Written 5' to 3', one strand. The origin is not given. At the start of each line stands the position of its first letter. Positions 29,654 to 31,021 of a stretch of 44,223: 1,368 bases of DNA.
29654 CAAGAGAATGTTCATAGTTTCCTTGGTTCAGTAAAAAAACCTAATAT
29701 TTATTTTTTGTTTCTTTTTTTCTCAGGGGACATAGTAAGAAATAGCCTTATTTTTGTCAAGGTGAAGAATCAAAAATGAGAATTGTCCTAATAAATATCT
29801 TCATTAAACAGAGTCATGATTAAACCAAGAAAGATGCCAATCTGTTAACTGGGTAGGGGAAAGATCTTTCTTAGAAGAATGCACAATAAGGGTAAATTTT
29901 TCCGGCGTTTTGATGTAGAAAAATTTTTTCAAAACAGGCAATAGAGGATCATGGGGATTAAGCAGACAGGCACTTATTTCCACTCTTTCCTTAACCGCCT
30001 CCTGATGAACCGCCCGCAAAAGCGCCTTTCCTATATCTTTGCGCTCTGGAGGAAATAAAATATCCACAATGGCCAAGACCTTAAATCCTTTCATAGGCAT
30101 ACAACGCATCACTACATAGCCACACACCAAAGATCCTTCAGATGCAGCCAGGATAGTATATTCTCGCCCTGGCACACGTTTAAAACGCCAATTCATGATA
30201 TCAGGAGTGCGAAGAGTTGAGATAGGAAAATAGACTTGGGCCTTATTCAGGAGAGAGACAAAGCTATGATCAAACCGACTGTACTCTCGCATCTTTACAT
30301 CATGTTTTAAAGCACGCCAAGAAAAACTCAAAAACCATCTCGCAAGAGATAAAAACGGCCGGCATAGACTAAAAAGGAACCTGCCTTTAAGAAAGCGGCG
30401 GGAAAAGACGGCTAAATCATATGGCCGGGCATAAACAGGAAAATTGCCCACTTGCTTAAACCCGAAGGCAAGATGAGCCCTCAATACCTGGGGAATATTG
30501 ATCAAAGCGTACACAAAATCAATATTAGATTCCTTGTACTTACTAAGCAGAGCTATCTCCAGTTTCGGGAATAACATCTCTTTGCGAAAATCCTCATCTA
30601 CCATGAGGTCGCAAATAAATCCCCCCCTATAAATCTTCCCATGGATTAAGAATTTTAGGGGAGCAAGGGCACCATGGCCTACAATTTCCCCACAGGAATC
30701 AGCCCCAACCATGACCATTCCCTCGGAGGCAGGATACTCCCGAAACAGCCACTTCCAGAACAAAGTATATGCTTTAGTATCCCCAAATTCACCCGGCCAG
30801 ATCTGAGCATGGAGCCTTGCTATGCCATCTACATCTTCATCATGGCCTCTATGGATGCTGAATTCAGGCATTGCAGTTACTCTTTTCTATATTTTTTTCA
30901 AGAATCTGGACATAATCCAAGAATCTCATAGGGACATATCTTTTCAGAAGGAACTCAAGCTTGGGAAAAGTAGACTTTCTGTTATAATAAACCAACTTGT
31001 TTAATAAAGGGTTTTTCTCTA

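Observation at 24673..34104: Nine-gene block: an ACP-dependent acylation operon followed by a class-B-rSAM / GT2 / rSAM / rSAM operon, a candidate undescribed glycolipid or glycan tailoring system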

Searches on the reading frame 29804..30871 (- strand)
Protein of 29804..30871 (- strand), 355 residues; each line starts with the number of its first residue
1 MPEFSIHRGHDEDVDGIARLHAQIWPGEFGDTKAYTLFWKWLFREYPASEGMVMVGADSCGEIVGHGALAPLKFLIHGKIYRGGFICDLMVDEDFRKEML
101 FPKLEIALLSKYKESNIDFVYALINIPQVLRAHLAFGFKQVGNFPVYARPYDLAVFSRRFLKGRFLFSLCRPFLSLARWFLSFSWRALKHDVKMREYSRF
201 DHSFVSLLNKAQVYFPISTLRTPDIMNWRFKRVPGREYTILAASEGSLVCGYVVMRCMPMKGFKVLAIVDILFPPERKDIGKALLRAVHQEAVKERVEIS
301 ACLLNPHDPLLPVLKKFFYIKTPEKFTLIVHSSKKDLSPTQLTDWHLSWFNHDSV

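Call 4: search_protein_families(library=pfam, proteins=[window:29804-30871:-], max_evalue=0.001)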
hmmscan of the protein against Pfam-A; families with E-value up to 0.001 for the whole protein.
window:29804-30871:- (355 aa): 3 families
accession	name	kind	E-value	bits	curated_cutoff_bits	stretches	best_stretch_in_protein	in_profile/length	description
PF13527.13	Acetyltransf_9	-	5e-09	36.7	25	1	6-121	2-110/127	Acetyltransferase (GNAT) domain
PF00583.31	Acetyltransf_1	-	3.9e-06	27.6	20.7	0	18-120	5-96/116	Acetyltransferase (GNAT) family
PF13673.13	Acetyltransf_10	-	0.00019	21.8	23.6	0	235-317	28-105/128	Acetyltransferase (GNAT) domain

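Call 5: search_protein_families(library=ncbifam, proteins=[window:29804-30871:-], max_evalue=0.001)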
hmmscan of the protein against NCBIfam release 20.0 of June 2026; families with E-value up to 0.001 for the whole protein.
window:29804-30871:- (355 aa): 0 families

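Call 11: find_homologous_proteins(query=window:29804-30871:-, max_evalue=0.001)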
Query window:29804-30871:- (355 aa): 51 proteins with E <= 0.001 among 1626 candidates.
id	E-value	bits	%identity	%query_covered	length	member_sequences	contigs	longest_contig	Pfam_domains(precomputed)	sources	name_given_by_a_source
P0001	4.7e-238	807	98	100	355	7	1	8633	PF13527.14,PF00583.32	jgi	-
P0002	1.9e-206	703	85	100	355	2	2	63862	PF13527.14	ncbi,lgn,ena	-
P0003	6.4e-135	468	57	99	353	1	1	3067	PF13527.14,PF00583.32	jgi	jgi:predicted N-acetyltransferase YhbS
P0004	7.0e-133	461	55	99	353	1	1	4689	PF13527.14,PF00583.32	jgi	jgi:hypothetical protein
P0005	1.3e-128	447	54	99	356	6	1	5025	PF13527.14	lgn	-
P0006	1.4e-128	447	55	99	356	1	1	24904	PF13527.14,PF00583.32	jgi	jgi:GNAT superfamily N-acetyltransferase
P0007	2.2e-125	436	54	100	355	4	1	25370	PF13527.14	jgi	-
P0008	8.3e-125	435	53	99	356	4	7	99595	PF13527.14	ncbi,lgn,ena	-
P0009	3.6e-107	377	47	100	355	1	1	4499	PF13527.14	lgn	-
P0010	4.6e-100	353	45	100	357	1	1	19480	PF13527.14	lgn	-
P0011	1.1e-99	352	45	100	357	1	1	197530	PF13527.14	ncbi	-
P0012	9.0e-96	339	46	100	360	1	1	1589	PF13420.14,PF13527.14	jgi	-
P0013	3.5e-93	331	42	100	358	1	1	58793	PF13673.14,PF13420.14,PF13508.14,PF13527.14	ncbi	-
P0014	4.0e-93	330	43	100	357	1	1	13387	PF13527.14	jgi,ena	-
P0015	1.1e-91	326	44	100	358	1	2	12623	PF13527.14,PF00583.32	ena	-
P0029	6.5e-85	303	42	99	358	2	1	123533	PF13527.14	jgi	jgi:hypothetical protein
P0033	7.0e-84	300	41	100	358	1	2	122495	PF13420.14,PF13527.14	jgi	jgi:predicted N-acetyltransferase YhbS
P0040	2.1e-80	288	40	100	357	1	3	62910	PF13527.14,PF00583.32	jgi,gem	-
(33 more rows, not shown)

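Call 13: find_related_loci(query=A1, collection=genome_contigs, flank=10000)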
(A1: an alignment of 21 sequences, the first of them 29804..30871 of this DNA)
Query A1 (355 aa) in genome_contigs; peptide patterns used: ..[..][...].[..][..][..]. (x = any residue, [..] = any of these).
9 stretches matched a pattern; 7 encode a relative of the query (tblastn E <= 1e-3); 7 distinct loci.
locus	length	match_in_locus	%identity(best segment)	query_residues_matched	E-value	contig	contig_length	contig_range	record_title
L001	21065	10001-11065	85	1-355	0e+0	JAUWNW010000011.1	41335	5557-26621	MAG: Candidatus Aminicenantes bacterium isolate CSMAG_2434 CSMAG_2434_k141_652619_length_41335_cov_8.0000, whole genome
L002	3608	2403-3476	44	1-355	1e-97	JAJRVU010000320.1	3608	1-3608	MAG: Planctomycetota bacterium isolate Dive96_bin10.66 k141_3074973, whole genome shotgun sequence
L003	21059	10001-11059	42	6-355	2e-89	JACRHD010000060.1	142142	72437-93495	MAG: Nitrospirae bacterium isolate NC_groundwater_1768_Pr3_B-0.1um_50_19 SR-2_scaffold_141_3715531, whole genome shotgun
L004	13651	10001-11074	42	1-355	5e-89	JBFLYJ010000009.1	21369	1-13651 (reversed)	MAG: Nitrospirota bacterium isolate MAG082 MAG082_9, whole genome shotgun sequence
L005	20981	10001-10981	30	31-355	2e-38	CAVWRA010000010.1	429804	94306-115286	MAG: Terriglobia bacterium isolate MFD05377.bin.1.171 genome assembly, contig: contig_68603, whole genome shotgun sequen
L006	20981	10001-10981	29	31-355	3e-37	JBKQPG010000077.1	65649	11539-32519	MAG: Bryobacteraceae bacterium isolate MGr1A1B1C__bin_104 MGr1A1B1C_000000249460, whole genome shotgun sequence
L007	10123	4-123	40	319-355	1e-4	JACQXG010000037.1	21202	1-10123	MAG: Nitrospirae bacterium isolate NC_groundwater_1509_Pr4_B-0.1um_43_7 SR1-18-B1_scaffold_114241, whole genome shotgun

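Call 14: find_related_loci(query=A1, collection=metagenome_contigs, flank=10000)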
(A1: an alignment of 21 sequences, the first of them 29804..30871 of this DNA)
Query A1 (355 aa) in metagenome_contigs; peptide patterns used: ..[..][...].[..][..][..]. (x = any residue, [..] = any of these).
32 stretches matched a pattern; 22 encode a relative of the query (tblastn E <= 1e-3); 22 distinct loci.
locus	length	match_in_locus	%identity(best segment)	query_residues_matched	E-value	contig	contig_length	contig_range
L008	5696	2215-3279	97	1-355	0e+0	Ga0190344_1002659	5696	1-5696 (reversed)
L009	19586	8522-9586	54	1-355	3e-127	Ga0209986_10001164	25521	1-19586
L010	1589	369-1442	46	1-355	3e-110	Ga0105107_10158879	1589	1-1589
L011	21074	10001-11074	42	1-355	3e-100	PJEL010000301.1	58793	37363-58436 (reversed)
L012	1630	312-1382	43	1-355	3e-105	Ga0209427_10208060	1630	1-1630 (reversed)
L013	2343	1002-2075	41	1-355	7e-99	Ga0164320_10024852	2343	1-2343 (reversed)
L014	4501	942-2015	43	1-355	2e-93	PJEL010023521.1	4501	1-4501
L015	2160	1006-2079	42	1-355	3e-95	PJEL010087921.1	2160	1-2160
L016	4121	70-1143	42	1-355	2e-90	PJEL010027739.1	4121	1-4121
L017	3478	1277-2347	40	1-354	6e-91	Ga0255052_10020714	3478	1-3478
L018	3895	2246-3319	39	1-355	5e-87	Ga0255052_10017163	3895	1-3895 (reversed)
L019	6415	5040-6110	39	1-354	5e-86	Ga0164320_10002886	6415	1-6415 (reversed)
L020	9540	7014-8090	39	1-355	4e-75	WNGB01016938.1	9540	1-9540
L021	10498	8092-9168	39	1-355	4e-75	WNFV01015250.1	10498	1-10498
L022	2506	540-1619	38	1-355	3e-76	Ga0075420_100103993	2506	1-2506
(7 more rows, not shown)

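Call 16: find_encoding_contigs(protein=P0008, flank=10000, max_places=3)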
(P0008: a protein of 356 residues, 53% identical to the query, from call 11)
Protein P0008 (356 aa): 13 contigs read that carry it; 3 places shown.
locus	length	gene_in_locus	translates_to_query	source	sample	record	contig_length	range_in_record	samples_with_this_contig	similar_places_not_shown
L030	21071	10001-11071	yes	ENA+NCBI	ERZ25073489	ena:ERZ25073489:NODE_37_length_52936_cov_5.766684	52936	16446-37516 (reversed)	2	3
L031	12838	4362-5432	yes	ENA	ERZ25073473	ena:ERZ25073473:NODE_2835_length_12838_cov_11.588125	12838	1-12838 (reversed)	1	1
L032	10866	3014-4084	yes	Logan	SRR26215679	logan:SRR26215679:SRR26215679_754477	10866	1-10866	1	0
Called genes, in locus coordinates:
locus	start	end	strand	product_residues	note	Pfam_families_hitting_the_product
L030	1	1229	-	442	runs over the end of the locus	-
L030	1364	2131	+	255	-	PF00132:Hexapep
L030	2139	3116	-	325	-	PF04055:Radical_SAM, PF13186:SPASM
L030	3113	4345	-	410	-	PF00375:SDF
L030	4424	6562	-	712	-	PF13231:PMT_2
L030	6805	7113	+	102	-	-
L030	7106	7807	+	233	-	PF00106:adh_short, PF01370:Epimerase, PF13561:adh_short_C2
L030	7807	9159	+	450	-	PF00501:AMP-binding, PF13193:AMP-binding_C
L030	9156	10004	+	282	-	PF01522:Polysacc_deac_1, PF11959:DUF3473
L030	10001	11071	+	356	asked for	PF13527:Acetyltransf_9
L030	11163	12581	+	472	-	PF02310:B12-binding, PF04055:Radical_SAM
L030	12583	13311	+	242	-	PF00535:Glycos_transf_2, PF13641:Glyco_tranf_2_3 (weak)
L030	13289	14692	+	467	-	PF04055:Radical_SAM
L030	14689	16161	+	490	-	PF02310:B12-binding, PF04055:Radical_SAM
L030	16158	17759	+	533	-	-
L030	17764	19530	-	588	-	-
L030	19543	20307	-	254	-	PF01209:Ubie_methyltran, PF01728:FtsJ (weak), PF08003:Methyltransf_9, PF13489:Methyltransf_23, PF13847:Methyltransf_31, PF08241:Methyltransf_11, PF08242:Methyltransf_12, PF13649:Methyltransf_25, +2 more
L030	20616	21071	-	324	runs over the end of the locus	PF01073:3Beta_HSD, PF01370:Epimerase, PF02719:Polysacc_synt_2 (faint), PF04321:RmlD_sub_bind, PF05368:NmrA, PF13460:NAD_binding_10, PF16363:GDP_Man_Dehyd, PF07993:NAD_binding_4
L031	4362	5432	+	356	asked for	PF13527:Acetyltransf_9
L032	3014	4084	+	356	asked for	PF13527:Acetyltransf_9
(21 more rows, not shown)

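Call 17: find_encoding_contigs(protein=P0011, flank=10000, max_places=2)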
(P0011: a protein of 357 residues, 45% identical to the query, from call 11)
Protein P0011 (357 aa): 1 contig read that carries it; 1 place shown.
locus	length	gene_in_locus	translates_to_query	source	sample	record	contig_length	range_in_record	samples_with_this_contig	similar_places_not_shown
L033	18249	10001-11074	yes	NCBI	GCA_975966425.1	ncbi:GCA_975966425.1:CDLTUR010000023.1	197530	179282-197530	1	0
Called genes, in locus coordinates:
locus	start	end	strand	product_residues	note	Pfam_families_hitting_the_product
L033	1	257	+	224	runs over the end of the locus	PF01209:Ubie_methyltran, PF05175:MTS (weak), PF06325:PrmA, PF08241:Methyltransf_11, PF08242:Methyltransf_12, PF13489:Methyltransf_23, PF13649:Methyltransf_25, PF13847:Methyltransf_31, +1 more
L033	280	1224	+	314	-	PF26550:Tricorn_2nd (weak), PF00930:DPPIV_N (weak), PF26549:Tricorn_N, PF07676:PD40, PF07676:PD40 (weak), PF26550:Tricorn_2nd, PF26549:Tricorn_N, PF07676:PD40 (weak), +2 more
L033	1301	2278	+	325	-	PF04055:Radical_SAM, PF13186:SPASM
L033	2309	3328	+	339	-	PF01408:GFO_IDH_MocA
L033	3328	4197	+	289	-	-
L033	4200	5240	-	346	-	PF01408:GFO_IDH_MocA, PF02894:GFO_IDH_MocA_C, PF22725:GFO_IDH_MocA_C3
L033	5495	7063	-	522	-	-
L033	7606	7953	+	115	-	-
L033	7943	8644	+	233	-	PF00106:adh_short, PF01370:Epimerase (weak), PF13561:adh_short_C2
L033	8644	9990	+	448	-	PF00501:AMP-binding, PF13193:AMP-binding_C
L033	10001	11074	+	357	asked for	PF13527:Acetyltransf_9 (weak)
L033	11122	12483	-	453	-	PF00884:Sulfatase, PF01663:Phosphodiest, PF16347:SGSH_C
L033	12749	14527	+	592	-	-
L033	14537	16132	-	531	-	-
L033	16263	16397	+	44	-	-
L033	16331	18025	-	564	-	PF00514:Arm (faint), PF03130:HEAT_PBS (faint), PF13646:HEAT_2 (weak), PF13513:HEAT_EZ (faint), PF02985:HEAT (faint), PF13646:HEAT_2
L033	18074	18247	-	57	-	?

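Call 18: find_encoding_contigs(protein=P0013, flank=10000, max_places=2)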
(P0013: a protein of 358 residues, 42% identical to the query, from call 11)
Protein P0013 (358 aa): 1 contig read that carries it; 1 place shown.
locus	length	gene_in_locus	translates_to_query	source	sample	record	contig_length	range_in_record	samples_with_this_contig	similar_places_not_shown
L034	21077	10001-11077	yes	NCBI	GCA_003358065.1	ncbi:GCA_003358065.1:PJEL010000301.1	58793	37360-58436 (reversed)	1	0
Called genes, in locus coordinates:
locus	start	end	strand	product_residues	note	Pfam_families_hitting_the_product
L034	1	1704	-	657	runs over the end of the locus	PF13231:PMT_2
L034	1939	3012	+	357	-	PF00106:adh_short (weak), PF01370:Epimerase, PF02719:Polysacc_synt_2, PF04321:RmlD_sub_bind, PF01073:3Beta_HSD, PF13460:NAD_binding_10 (weak), PF16363:GDP_Man_Dehyd, PF07993:NAD_binding_4 (weak)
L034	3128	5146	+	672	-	PF02995:DUF229 (faint), PF00884:Sulfatase, PF16347:SGSH_C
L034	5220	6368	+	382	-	PF01370:Epimerase, PF02719:Polysacc_synt_2 (faint), PF16363:GDP_Man_Dehyd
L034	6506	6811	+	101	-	-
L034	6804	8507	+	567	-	-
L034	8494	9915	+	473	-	PF01575:MaoC_dehydratas, PF00106:adh_short (weak)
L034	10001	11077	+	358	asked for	PF13420:Acetyltransf_4 (faint), PF13527:Acetyltransf_9, PF13673:Acetyltransf_10 (faint), PF13508:Acetyltransf_7 (faint)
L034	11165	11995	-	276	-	PF01522:Polysacc_deac_1, PF10096:DUF2334, PF22537:WbmS-like, PF11959:DUF3473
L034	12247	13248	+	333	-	PF01073:3Beta_HSD, PF01370:Epimerase, PF02719:Polysacc_synt_2, PF04321:RmlD_sub_bind, PF16363:GDP_Man_Dehyd, PF07993:NAD_binding_4, PF13460:NAD_binding_10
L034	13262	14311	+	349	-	PF10066:DUF2304, PF00535:Glycos_transf_2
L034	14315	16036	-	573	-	-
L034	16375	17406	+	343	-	PF04055:Radical_SAM, PF13186:SPASM (weak)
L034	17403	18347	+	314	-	PF01408:GFO_IDH_MocA, PF19051:GFO_IDH_MocA_C2 (weak), PF02894:GFO_IDH_MocA_C (weak), PF22725:GFO_IDH_MocA_C3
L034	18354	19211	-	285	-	PF03706:LPG_synthase_TM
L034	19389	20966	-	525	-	PF01663:Phosphodiest, PF00884:Sulfatase (faint)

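Call 19: find_encoding_contigs(protein=P0029, flank=10000, max_places=2)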
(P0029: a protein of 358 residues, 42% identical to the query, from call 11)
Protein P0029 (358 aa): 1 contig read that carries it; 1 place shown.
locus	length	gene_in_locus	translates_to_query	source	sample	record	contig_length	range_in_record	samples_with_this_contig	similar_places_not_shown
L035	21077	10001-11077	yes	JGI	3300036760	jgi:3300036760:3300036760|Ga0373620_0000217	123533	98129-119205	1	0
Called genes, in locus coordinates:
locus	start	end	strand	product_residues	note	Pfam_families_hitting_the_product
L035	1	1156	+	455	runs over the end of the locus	PF02310:B12-binding, PF04055:Radical_SAM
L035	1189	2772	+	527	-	-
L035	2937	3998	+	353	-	PF00106:adh_short (weak), PF01073:3Beta_HSD, PF01370:Epimerase, PF02719:Polysacc_synt_2, PF04321:RmlD_sub_bind, PF16363:GDP_Man_Dehyd, PF13460:NAD_binding_10, PF07993:NAD_binding_4 (weak), +1 more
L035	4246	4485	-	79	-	-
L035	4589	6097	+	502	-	PF00884:Sulfatase, PF01663:Phosphodiest (faint), PF16347:SGSH_C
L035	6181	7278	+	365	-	PF01370:Epimerase, PF16363:GDP_Man_Dehyd, PF02719:Polysacc_synt_2 (faint)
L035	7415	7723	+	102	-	-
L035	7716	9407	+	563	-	-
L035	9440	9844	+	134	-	PF13669:Glyoxalase_4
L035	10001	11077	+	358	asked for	PF13527:Acetyltransf_9 (weak)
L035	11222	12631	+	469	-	PF02310:B12-binding, PF04055:Radical_SAM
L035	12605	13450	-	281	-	PF01522:Polysacc_deac_1, PF10096:DUF2334, PF22537:WbmS-like (weak), PF11959:DUF3473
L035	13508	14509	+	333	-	PF01073:3Beta_HSD, PF01370:Epimerase, PF02719:Polysacc_synt_2, PF04321:RmlD_sub_bind, PF05368:NmrA (faint), PF16363:GDP_Man_Dehyd, PF07993:NAD_binding_4, PF13460:NAD_binding_10 (weak)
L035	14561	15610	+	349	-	PF10066:DUF2304, PF00535:Glycos_transf_2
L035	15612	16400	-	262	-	PF01209:Ubie_methyltran, PF13489:Methyltransf_23, PF05175:MTS (weak), PF13847:Methyltransf_31, PF08241:Methyltransf_11, PF08242:Methyltransf_12, PF13649:Methyltransf_25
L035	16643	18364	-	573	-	-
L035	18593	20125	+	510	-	PF03062:MBOAT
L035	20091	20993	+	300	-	-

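Call 22: search_solved_structures(query=A1, max_evalue=1)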
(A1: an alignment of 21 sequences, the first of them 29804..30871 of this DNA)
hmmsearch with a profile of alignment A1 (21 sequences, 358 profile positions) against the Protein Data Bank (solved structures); distinct sequences matched with E-value up to 1: 12.
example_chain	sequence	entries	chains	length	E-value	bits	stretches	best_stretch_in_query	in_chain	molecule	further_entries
6vr2_A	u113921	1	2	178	0.005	19.2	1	54-106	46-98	Aminoglycoside 2'-N-acetyltransferase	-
6vou_A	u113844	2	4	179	0.005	19.2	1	54-106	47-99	Aminoglycoside 2'-N-acetyltransferase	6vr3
6vta_A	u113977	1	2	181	0.0051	19.2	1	54-106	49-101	Aminoglycoside 2'-N-acetyltransferase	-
7jzs_A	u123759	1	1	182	0.0052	19.2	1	54-106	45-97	Aminoglycoside 2'-N-acetyltransferase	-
5us1_A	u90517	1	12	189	0.0056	19.1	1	54-106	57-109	Aminoglycoside 2'-N-acetyltransferase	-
8fbm_A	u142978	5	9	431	0.055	15.8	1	9-108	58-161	Glycylpeptide N-tetradecanoyltransferase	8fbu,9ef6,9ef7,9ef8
8fbt_B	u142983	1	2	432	0.056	15.8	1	9-108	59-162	Glycylpeptide N-tetradecanoyltransferase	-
7kwj_A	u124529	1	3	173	0.27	13.5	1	3-81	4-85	Spermidine N(1)-acetyltransferase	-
5dwm_A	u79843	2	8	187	0.52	12.6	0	226-290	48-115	Phosphinothricin N-acetyltransferase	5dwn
4e0a_A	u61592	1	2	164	0.61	12.4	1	5-96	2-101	BH1408 protein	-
3f8k_A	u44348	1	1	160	0.77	12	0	3-139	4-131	Protein acetyltransferase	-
7ye1_F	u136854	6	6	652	0.99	11.7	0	102-211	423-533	RNA polymerase sigma factor RpoD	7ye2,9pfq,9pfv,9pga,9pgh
